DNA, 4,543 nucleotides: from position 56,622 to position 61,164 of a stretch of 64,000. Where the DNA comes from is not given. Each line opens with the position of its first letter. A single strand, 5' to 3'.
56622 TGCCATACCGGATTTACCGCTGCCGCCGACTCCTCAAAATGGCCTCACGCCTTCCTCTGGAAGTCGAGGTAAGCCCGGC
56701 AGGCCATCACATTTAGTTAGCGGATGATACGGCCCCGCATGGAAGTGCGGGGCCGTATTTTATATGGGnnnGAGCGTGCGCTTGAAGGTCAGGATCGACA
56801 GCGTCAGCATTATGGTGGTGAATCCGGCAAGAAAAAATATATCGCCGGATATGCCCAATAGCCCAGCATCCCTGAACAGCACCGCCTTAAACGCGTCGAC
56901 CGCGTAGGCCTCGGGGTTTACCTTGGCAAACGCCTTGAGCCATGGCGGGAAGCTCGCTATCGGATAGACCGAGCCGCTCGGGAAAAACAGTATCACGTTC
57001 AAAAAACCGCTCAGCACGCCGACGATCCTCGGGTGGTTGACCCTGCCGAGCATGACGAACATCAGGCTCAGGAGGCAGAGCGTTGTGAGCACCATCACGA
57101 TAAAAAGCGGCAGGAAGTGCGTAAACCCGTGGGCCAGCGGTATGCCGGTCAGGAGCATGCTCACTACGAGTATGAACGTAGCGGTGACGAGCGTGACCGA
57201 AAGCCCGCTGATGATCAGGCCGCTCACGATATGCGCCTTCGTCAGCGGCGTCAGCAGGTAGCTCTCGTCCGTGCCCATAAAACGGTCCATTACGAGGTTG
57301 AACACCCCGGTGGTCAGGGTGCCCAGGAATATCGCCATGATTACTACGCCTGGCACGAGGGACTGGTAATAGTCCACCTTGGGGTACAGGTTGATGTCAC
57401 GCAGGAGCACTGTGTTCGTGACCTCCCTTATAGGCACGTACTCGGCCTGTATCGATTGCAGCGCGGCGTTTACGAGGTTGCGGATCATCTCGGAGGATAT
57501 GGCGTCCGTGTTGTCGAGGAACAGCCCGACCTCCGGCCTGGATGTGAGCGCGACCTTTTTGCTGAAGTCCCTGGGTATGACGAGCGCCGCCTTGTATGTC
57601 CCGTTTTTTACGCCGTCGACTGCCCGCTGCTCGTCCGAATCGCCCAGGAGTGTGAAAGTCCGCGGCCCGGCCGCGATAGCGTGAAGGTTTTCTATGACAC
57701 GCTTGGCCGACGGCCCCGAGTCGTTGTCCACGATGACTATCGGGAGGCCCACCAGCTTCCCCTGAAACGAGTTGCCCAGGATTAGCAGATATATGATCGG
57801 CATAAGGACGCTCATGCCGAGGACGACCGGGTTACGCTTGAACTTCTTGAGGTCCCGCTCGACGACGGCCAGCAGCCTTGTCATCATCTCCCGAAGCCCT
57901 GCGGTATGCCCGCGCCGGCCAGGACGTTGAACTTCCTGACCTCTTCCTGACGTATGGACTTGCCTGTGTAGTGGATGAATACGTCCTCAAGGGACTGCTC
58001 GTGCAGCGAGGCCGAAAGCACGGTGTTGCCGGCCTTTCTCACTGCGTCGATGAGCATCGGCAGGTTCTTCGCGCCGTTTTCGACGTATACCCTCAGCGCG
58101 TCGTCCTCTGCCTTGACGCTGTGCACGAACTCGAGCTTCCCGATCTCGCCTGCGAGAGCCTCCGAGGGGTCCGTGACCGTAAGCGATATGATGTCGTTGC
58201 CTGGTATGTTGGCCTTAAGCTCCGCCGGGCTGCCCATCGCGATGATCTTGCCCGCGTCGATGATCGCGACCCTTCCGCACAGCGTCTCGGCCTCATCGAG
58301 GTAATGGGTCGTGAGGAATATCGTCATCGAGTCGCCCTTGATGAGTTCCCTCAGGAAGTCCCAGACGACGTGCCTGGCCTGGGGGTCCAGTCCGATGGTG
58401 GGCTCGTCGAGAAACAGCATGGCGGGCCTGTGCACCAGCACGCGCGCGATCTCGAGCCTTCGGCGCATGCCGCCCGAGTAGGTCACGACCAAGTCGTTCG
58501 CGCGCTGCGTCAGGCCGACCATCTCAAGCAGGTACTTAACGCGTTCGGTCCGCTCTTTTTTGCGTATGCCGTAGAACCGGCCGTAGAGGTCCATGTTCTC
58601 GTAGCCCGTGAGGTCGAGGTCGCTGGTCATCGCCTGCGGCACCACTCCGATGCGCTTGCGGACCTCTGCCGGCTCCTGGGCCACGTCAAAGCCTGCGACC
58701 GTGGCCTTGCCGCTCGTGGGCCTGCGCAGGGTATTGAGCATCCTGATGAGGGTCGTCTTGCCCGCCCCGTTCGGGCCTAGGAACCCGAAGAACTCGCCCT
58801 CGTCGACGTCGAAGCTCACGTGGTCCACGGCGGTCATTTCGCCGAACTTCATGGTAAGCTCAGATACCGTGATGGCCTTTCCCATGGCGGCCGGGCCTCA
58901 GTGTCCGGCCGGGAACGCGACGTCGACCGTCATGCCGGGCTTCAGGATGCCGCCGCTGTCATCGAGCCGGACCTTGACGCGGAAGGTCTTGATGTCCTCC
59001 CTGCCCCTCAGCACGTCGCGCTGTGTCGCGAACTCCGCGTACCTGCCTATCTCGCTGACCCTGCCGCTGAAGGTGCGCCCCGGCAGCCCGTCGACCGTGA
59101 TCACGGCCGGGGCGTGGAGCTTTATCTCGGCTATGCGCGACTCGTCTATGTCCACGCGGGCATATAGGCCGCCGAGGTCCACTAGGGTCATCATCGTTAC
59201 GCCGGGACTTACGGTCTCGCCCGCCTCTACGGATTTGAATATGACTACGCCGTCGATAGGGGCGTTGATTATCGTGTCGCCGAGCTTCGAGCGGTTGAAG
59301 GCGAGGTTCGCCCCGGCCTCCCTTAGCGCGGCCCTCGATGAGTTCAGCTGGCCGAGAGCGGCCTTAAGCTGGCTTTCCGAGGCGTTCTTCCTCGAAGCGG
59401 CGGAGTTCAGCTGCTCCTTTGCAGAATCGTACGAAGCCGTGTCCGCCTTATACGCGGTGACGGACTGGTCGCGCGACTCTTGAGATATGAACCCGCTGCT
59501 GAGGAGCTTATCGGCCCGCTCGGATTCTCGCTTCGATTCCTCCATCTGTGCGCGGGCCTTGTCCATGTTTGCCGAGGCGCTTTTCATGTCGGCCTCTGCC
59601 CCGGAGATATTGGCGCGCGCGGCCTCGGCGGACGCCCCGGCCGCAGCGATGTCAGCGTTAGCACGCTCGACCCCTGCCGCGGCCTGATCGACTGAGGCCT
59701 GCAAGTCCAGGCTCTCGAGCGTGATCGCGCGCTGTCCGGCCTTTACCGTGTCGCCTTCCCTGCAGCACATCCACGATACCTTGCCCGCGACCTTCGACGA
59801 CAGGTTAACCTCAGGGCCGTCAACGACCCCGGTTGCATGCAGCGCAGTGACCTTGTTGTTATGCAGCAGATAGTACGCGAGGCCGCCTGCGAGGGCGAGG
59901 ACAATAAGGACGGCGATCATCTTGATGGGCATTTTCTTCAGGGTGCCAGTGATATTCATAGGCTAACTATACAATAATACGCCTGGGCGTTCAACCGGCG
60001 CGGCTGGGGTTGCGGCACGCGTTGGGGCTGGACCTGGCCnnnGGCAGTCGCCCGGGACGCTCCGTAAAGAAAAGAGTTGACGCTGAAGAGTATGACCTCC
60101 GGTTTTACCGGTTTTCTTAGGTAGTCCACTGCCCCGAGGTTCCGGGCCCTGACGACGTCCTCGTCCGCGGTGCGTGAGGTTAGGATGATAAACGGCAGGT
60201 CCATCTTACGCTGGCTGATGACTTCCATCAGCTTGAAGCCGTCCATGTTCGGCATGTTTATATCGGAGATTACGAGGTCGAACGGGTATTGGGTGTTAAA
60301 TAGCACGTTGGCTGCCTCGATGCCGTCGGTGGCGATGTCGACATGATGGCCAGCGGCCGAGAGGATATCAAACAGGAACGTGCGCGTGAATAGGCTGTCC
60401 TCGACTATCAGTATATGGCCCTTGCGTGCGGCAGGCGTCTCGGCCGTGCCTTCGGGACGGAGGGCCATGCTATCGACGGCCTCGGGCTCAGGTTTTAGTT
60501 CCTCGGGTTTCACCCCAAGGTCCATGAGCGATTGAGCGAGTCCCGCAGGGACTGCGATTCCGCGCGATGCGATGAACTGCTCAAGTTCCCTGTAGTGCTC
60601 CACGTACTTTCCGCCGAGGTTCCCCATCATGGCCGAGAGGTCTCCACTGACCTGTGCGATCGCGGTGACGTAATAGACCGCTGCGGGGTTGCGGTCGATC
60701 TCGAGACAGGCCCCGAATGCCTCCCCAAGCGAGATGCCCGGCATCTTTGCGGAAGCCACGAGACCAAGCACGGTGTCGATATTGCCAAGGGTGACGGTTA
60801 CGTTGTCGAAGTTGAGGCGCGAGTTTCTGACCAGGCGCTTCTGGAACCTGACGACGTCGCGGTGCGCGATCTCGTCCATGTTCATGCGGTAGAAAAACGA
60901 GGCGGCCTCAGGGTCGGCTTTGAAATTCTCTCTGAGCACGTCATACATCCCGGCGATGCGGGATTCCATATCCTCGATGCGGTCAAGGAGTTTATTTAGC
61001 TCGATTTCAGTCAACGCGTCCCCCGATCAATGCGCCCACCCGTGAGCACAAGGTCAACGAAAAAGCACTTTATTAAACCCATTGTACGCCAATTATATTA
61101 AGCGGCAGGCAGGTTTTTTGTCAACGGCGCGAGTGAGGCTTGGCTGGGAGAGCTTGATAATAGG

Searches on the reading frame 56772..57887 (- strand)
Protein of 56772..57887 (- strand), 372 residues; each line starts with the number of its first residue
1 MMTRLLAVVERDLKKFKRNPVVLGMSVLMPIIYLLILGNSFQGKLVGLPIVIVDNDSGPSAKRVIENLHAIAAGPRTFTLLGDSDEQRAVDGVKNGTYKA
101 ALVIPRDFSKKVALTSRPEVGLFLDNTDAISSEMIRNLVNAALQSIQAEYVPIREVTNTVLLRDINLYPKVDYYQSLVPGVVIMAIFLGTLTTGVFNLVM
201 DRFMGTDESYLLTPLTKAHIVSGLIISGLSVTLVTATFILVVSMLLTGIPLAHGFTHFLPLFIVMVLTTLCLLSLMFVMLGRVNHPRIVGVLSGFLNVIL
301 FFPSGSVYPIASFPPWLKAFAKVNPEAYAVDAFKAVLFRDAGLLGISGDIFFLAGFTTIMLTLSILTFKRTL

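Call 31: search_protein_families(library=pfam, proteins=[window:56772-57887:-], max_evalue=0.001)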
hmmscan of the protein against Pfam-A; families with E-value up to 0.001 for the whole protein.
window:56772-57887:- (372 aa): 3 families
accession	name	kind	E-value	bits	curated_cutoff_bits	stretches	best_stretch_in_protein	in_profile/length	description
PF12698.13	ABC2_membrane_3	-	3.7e-31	108.9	31.6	1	23-366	4-347/347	ABC-2 family transporter protein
PF01061.29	ABC2_membrane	-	1.6e-20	74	26.9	1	174-338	51-211/211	ABC-2 type transporter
PF12679.13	ABC2_membrane_2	-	3.7e-06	26.8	27.2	1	6-370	1-280/283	ABC-2 family transporter protein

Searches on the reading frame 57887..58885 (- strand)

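Call 31: search_protein_families(library=pfam, proteins=[window:57887-58885:-], max_evalue=0.001)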
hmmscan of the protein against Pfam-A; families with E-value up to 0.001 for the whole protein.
window:57887-58885:- (333 aa): 4 families
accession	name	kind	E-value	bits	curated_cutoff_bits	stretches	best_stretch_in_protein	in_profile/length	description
PF00005.33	ABC_tran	-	2.2e-32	112.9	25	1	21-163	2-136/137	ABC transporter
PF13304.12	AAA_21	-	5e-10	40.4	27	1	33-95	2-54/304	AAA domain, putative AbiEii toxin, Type IV TA system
PF13732.12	DrrA1-3_C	-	2.1e-09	38.4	27.4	1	218-307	1-81/81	ATP-binding protein DrrA1-3-like, C-terminal domain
PF13175.12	AAA_15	-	3.8e-06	27.2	32.1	0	155-194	330-369/374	AAA ATPase domain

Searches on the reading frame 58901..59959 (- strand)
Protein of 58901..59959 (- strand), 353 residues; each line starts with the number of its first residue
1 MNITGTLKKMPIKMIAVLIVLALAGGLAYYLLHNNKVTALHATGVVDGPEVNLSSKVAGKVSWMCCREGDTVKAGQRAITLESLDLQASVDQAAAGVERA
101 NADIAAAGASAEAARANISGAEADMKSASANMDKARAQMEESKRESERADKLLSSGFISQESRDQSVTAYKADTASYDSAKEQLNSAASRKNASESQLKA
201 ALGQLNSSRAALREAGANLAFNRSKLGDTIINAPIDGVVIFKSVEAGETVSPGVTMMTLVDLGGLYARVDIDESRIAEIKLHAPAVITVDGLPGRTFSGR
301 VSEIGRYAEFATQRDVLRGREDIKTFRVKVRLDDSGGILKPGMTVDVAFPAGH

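Call 31: search_protein_families(library=pfam, proteins=[window:58901-59959:-], max_evalue=0.001)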
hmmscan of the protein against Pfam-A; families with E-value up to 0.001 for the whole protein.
window:58901-59959:- (353 aa): 2 families
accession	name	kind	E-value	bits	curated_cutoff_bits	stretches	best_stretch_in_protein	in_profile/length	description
PF16576.10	HlyD_D23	-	2.5e-22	79.7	30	1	52-345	21-214/214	Barrel-sandwich domain of CusB or HlyD membrane-fusion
PF13437.12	HlyD_3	-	2.2e-15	57.7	22.2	1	231-342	2-106/106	HlyD family secretion protein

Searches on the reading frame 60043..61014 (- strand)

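Call 31: search_protein_families(library=pfam, proteins=[window:60043-61014:-], max_evalue=0.001)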
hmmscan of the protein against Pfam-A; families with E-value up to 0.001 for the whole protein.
window:60043-61014:- (324 aa): 1 family
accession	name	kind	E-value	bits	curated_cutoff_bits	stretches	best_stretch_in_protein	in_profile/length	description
PF00072.30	Response_reg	-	4.8e-24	85.1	30.2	1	201-309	1-107/111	Response regulator receiver domain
